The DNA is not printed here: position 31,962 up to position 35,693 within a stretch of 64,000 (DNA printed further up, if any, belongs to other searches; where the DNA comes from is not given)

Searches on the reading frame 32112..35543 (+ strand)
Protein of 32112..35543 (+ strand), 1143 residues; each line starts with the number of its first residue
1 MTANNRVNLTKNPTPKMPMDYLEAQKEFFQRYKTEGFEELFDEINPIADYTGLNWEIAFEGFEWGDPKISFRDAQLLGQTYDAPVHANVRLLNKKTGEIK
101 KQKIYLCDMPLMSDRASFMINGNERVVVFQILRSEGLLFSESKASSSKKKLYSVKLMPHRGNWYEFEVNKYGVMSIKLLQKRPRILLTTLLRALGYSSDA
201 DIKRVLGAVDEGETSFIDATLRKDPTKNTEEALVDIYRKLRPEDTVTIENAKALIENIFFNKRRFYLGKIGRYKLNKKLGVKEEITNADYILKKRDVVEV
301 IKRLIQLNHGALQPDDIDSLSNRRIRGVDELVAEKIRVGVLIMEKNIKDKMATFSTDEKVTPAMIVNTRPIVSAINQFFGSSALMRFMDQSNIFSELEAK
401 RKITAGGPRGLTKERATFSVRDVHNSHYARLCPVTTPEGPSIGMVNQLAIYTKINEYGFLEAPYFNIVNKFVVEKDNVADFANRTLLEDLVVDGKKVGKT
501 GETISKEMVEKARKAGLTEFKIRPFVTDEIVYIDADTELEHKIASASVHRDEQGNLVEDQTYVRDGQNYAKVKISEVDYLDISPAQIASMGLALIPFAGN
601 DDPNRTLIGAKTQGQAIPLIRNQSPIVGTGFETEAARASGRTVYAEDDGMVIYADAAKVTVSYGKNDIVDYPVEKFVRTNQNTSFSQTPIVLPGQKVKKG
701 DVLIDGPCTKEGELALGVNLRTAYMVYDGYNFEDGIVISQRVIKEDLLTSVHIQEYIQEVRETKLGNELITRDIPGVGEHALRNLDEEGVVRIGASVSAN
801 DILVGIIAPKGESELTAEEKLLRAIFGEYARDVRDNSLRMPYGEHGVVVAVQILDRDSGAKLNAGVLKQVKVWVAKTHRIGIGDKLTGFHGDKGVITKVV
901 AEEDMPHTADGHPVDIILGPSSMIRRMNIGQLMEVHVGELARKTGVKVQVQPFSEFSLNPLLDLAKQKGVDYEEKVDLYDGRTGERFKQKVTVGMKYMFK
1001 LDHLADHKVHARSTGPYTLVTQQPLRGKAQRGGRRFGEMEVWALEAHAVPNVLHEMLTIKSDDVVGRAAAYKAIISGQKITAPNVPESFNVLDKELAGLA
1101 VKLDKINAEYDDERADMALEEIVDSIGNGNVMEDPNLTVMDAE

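Call 69: search_protein_families(library=pfam, proteins=[window:32112-35543:+], max_evalue=0.00001)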
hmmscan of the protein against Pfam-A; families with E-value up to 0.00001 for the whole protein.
window:32112-35543:+ (1143 aa): 6 families
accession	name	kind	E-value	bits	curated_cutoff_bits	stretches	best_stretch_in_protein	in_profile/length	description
PF00562.33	RNA_pol_Rpb2_6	-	7.1e-108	361.5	23.4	1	645-1030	2-373/373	RNA polymerase Rpb2, domain 6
PF04561.19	RNA_pol_Rpb2_2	-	1.1e-29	103.9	21.7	1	140-326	8-190/190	RNA polymerase Rpb2, domain 2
PF04565.21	RNA_pol_Rpb2_3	-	2.3e-21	76.2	21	1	387-454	2-68/68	RNA polymerase Rpb2, domain 3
PF04560.25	RNA_pol_Rpb2_7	-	1e-19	71.2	32.1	1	1032-1104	1-83/87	RNA polymerase Rpb2, domain 7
PF10385.14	RNA_pol_Rpb2_45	-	5e-14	52.5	28.2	1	526-583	9-66/66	RNA polymerase beta subunit external 1 domain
PF04563.20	RNA_pol_Rpb2_1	-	4.7e-07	30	28.2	0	117-371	140-201/203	RNA polymerase beta subunit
